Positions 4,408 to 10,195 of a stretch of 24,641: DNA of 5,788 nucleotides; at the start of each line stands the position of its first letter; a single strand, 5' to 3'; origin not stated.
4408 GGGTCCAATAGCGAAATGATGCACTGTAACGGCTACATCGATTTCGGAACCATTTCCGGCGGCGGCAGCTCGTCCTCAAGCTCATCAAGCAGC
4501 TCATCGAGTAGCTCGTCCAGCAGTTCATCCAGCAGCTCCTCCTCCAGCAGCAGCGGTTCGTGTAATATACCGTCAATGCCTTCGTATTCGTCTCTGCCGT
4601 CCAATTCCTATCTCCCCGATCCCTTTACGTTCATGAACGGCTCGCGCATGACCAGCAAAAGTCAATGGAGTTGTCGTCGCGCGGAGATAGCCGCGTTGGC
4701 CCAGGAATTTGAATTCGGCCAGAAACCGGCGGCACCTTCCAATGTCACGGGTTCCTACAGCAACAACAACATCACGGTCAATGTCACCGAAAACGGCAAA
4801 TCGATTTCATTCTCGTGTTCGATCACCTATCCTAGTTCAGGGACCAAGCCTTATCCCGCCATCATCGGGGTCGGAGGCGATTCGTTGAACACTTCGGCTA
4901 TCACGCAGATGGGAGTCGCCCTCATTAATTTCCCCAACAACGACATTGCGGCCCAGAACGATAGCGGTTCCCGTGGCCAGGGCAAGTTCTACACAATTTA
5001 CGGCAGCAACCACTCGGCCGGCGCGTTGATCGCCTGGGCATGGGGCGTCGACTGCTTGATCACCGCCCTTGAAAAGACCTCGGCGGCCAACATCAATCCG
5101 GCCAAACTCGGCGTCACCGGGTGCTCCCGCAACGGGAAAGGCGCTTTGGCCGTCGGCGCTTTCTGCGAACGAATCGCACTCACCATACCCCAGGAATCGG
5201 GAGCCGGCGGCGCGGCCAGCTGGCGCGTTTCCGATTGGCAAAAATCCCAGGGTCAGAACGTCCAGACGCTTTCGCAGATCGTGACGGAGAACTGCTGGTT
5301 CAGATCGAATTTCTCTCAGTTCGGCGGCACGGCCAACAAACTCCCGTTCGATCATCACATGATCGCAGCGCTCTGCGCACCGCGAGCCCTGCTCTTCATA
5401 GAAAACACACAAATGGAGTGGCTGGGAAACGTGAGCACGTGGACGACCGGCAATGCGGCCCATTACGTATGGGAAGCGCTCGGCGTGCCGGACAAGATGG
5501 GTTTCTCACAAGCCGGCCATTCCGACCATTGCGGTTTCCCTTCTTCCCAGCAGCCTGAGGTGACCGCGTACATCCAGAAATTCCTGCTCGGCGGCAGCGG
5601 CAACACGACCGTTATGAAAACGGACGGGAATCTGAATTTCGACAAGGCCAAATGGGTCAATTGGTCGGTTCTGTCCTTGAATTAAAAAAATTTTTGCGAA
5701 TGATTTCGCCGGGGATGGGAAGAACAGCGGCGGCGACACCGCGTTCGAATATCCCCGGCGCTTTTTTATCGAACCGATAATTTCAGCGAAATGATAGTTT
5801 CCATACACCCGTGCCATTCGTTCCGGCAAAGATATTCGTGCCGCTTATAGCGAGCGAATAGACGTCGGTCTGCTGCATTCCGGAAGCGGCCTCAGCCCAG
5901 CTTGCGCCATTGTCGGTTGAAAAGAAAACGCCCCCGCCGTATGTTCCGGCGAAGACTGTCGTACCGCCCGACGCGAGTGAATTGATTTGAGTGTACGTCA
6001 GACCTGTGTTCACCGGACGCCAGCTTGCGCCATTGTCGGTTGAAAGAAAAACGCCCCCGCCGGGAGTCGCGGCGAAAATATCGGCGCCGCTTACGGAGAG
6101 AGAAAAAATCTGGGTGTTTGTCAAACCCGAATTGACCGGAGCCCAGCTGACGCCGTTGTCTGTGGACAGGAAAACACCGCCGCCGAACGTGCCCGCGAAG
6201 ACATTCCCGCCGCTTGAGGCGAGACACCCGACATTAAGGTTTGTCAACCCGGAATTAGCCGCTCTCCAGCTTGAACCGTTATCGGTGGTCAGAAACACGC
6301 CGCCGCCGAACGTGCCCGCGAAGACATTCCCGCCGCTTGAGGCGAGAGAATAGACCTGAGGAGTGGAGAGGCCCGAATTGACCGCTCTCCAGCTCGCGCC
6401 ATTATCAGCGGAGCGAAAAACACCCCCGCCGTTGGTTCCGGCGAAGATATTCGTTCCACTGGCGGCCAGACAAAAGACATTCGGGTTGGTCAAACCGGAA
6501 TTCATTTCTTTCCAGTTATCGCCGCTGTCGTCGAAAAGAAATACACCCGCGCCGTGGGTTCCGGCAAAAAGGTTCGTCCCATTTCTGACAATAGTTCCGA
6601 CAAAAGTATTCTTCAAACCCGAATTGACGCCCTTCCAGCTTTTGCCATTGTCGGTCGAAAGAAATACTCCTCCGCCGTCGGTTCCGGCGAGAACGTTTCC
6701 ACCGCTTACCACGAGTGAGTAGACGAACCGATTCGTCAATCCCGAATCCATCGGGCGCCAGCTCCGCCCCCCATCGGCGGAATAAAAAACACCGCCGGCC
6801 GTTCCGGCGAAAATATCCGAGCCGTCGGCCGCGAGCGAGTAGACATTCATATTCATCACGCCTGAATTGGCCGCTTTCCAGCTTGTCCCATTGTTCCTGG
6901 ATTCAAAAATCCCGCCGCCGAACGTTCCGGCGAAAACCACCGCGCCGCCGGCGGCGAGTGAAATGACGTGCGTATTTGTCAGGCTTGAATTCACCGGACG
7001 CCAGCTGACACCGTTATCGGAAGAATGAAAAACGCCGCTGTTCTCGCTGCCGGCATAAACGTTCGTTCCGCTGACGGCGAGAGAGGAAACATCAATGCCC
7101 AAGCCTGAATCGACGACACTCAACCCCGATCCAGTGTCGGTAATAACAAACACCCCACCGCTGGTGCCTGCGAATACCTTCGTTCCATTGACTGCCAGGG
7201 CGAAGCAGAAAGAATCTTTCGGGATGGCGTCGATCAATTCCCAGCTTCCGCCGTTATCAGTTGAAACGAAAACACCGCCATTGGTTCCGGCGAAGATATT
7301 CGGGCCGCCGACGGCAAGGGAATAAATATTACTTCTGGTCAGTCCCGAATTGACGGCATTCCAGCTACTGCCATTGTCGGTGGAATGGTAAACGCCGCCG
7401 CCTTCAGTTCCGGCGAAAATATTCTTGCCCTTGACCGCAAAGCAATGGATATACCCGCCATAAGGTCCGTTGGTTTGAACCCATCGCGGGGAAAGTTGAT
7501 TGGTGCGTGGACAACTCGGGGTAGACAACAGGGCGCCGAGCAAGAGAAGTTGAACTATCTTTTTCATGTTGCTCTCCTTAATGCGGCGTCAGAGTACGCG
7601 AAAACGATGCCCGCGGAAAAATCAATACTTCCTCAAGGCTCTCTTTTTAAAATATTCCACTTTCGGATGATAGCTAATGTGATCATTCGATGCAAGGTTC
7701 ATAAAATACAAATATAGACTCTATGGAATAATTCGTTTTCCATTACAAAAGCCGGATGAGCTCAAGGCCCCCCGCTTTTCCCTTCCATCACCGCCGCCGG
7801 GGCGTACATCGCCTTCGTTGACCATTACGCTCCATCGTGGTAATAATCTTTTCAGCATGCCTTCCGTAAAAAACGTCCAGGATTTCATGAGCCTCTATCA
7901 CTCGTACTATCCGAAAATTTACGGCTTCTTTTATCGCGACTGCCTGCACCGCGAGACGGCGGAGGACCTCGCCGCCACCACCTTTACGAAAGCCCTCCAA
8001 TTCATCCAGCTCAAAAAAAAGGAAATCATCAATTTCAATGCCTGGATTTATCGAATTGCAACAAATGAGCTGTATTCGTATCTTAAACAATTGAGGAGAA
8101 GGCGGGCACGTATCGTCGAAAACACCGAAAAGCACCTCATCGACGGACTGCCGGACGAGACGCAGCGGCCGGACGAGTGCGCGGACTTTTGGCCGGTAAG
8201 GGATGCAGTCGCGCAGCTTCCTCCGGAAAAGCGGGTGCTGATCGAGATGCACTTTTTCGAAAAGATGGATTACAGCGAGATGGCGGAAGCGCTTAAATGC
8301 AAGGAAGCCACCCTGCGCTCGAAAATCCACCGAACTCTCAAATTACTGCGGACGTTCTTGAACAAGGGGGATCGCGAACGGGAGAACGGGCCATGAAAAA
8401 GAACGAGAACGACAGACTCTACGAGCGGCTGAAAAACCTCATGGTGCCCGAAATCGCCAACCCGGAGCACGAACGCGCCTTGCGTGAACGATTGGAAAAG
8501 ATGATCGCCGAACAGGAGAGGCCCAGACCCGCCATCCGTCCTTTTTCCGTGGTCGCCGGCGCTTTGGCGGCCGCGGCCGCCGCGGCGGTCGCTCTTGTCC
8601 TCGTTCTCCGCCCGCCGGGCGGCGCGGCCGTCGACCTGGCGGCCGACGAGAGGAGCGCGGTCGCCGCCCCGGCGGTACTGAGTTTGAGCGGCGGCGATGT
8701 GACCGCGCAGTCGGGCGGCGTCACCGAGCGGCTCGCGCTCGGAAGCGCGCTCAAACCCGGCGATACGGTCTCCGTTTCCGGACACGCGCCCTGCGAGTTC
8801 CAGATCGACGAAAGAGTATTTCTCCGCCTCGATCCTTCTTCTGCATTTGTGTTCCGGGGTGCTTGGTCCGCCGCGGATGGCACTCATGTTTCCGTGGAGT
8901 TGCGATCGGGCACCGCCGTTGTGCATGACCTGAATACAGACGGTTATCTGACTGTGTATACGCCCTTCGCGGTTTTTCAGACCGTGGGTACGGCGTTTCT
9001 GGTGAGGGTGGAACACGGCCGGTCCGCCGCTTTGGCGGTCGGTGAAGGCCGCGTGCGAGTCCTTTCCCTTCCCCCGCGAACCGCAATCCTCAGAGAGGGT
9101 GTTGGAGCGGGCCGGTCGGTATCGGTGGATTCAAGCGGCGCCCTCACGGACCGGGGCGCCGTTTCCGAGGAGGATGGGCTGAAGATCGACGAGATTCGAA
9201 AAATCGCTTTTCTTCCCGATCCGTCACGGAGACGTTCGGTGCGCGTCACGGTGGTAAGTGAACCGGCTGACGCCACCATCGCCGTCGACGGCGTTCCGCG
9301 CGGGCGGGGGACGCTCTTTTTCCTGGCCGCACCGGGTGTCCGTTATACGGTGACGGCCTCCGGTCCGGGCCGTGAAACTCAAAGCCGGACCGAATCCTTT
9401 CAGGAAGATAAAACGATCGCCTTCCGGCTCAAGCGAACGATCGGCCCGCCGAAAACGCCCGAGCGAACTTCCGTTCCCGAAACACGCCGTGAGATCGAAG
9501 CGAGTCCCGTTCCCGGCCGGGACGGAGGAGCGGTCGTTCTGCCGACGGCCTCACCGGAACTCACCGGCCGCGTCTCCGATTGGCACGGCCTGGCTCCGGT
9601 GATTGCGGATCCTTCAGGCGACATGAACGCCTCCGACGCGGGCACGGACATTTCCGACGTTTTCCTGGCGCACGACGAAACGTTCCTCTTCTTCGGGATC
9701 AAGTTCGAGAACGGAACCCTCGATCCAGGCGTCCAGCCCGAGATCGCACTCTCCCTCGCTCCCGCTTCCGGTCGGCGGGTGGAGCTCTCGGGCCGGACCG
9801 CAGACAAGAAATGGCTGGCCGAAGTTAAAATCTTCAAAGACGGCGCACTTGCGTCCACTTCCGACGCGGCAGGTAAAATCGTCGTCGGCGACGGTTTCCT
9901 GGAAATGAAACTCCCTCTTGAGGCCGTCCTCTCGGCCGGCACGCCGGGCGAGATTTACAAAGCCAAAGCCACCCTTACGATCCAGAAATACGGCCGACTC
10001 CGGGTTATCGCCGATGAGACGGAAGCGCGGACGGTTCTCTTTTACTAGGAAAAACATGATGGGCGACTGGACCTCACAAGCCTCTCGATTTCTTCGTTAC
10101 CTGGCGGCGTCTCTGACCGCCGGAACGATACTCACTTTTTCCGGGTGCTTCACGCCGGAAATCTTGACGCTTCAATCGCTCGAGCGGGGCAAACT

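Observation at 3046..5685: Unusual domain architecture: unclassified CBM – malectin(CBM57) – unclassified CBM – CE15, lipid-anchored, with long poly-Ser linkers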

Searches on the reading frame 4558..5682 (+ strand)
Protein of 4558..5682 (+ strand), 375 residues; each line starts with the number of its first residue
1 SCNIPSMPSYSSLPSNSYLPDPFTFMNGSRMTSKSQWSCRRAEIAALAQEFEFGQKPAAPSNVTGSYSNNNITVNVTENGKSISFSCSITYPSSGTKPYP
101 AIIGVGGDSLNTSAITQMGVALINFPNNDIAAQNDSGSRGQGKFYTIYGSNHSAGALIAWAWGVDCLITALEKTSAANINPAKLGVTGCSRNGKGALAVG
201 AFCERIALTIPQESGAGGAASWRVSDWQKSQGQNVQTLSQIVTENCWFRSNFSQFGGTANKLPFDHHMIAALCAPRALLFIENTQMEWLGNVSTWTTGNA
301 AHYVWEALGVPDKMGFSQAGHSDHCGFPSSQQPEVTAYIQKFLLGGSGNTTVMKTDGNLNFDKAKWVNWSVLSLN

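Call 16: find_related_loci(query=window:4558-5682:+, collection=genome_contigs, flank=6000)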
Query window:4558-5682:+ (375 aa) in genome_contigs; peptide patterns used: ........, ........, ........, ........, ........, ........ (x = any residue, [..] = any of these).
82 stretches matched a pattern; 9 encode a relative of the query (tblastn E <= 1e-3); 9 distinct loci.
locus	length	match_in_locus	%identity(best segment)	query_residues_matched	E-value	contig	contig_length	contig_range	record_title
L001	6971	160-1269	77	6-374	0e+0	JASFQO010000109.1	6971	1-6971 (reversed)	MAG: Bacillota bacterium isolate D0819S20remetaG_Bin_55 D0819S20remetaG_FD_scaffold_1930_c1, whole genome shotgun sequen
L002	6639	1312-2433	75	2-375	0e+0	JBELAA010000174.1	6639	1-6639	MAG: Sedimentisphaerales bacterium isolate SPRUCE 82 SPRUCE_82_174, whole genome shotgun sequence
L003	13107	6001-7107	80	7-374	0e+0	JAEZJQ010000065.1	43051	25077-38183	MAG: Bacillota bacterium isolate OH_CDB_241 k127_67357, whole genome shotgun sequence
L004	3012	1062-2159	64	2-374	1e-167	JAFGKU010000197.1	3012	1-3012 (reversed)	MAG: Spirochaetales bacterium isolate Zod_Metabat.353 k87_12313599, whole genome shotgun sequence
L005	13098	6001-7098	62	7-371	8e-158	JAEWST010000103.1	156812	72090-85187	MAG: Bacillota bacterium isolate OH_SDB_116 k127_215158, whole genome shotgun sequence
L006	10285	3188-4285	62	2-374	2e-148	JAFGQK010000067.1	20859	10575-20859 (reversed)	MAG: Spirochaetales bacterium isolate Zod_Metabat.749 k87_2069128, whole genome shotgun sequence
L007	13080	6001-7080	41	12-375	3e-85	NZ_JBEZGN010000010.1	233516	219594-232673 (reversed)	Spirillospora sp. NPDC048819 NPDC048819_101_B5.ctg-0010, whole genome shotgun sequence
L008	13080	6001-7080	40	12-375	3e-83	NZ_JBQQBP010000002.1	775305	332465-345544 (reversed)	Actinomadura sp. 3N407 contig_2, whole genome shotgun sequence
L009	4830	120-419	57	272-370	2e-32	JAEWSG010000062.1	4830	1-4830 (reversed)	MAG: Bacillota bacterium isolate OH_SBrB_95 k127_722076, whole genome shotgun sequence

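Call 47: search_solved_structures(query=window:4558-5682:+, max_evalue=1e-100, show_alignments=4)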
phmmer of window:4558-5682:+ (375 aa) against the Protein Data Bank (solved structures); distinct sequences matched with E-value up to 1e-100: 7.
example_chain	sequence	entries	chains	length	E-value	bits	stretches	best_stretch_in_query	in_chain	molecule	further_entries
3pic_A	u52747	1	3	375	3.1e-128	431.3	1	6-373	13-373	Cip2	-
8b48_A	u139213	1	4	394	1.2e-113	383.3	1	4-374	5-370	Carbohydrate esterase family 15 protein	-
4g4g_A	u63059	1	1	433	3.8e-111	375.1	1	15-370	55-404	4-O-methyl-glucuronoyl methylesterase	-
4g4i_A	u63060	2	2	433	9.3e-111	373.8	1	15-370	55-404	4-O-methyl-glucuronoyl methylesterase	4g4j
6ru2_A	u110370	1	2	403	1.2e-102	347.1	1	15-372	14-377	4-O-methyl-glucuronoyl methylesterase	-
6rv8_A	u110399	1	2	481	2.2e-102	346.2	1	15-372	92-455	4-O-methyl-glucuronoyl methylesterase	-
6rtv_A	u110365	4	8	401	2.8e-102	345.9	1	15-372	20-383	4-O-methyl-glucuronoyl methylesterase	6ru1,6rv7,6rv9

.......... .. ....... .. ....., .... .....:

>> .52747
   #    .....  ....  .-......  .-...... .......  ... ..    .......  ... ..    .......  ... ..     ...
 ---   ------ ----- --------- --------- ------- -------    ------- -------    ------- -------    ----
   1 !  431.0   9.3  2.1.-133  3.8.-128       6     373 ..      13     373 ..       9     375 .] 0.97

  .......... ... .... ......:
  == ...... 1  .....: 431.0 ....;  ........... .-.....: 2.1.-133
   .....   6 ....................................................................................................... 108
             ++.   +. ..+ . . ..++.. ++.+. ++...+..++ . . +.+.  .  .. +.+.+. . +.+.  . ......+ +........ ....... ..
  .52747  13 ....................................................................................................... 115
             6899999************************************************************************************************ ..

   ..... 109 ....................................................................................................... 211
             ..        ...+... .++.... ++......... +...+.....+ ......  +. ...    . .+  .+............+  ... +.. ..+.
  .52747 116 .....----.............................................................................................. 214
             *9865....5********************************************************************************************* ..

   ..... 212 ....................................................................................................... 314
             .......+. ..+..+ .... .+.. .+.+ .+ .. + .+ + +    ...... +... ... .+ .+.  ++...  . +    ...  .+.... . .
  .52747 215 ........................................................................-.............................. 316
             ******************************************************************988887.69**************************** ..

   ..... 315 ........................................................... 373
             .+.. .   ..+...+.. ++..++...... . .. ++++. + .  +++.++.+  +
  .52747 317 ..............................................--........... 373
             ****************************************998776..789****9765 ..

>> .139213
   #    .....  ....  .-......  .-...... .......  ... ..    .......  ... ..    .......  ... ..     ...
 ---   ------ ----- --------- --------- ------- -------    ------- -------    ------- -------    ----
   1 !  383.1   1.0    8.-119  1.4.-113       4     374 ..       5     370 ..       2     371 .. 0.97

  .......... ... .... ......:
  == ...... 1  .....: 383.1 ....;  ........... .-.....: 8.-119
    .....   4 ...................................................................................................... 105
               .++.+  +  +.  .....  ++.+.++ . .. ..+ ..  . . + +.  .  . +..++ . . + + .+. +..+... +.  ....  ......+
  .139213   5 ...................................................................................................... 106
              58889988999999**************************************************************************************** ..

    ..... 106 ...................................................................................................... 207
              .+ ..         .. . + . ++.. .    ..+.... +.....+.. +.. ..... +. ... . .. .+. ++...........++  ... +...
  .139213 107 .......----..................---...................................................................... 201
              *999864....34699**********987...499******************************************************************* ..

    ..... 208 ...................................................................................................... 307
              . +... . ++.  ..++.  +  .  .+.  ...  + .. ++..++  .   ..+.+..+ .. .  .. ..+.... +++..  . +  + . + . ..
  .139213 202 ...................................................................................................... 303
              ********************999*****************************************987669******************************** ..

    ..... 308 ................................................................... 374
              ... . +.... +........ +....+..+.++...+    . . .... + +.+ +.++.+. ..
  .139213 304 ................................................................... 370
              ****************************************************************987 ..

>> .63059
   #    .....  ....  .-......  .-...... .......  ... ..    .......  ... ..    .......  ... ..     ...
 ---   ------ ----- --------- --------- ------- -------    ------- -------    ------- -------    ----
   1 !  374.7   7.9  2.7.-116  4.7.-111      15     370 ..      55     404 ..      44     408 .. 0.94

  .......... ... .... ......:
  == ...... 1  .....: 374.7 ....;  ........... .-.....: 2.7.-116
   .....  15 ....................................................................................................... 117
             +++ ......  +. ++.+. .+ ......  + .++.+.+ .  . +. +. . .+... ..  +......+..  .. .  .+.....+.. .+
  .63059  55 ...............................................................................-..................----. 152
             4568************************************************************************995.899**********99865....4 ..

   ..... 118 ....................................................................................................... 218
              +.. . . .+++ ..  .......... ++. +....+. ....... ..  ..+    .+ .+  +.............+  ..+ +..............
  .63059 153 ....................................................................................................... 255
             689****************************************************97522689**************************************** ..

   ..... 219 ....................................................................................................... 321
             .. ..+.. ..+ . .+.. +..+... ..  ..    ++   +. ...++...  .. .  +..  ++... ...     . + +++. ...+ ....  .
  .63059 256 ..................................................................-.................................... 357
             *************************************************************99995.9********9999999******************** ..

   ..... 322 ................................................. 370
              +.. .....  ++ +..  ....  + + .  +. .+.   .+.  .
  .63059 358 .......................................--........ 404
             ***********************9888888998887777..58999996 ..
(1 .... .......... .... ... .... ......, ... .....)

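Call 54: search_protein_families(library=pfam, proteins=[L003:5230-7110:+], max_evalue=0.001)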
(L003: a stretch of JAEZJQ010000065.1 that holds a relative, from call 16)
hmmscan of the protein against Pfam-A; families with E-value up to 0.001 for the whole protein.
L003:5230-7110:+ (627 aa): 2 families
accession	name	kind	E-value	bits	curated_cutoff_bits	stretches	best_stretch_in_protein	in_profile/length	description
PF22244.2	GCE_fung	-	4.4e-97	324.9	27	1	325-560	1-231/231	Glucuronyl esterase, fungi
PF00942.24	CBM_3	-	2e-27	95.9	22.4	1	43-131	1-83/83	Cellulose binding domain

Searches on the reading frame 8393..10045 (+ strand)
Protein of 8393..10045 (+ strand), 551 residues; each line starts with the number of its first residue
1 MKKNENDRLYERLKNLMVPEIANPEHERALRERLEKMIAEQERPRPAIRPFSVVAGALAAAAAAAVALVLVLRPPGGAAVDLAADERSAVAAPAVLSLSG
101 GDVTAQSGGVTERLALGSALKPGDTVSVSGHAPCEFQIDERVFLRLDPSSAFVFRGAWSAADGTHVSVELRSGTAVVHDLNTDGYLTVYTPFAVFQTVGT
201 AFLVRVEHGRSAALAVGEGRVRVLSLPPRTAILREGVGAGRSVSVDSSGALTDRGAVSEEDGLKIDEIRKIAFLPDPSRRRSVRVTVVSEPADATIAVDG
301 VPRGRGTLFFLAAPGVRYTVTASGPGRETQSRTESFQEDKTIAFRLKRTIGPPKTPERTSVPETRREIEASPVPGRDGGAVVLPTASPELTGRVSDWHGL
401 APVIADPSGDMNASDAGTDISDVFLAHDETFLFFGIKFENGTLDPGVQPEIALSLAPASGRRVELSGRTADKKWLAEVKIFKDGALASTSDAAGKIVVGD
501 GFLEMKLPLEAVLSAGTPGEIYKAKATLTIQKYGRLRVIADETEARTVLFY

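Call 37: search_protein_families(library=pfam, proteins=[window:8393-10045:+], max_evalue=0.001)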
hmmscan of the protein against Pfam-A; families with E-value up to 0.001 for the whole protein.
window:8393-10045:+ (551 aa): 1 family
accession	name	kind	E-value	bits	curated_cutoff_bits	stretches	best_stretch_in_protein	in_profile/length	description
PF04773.18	FecR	-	6.6e-06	26.9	24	1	125-222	2-97/97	FecR protein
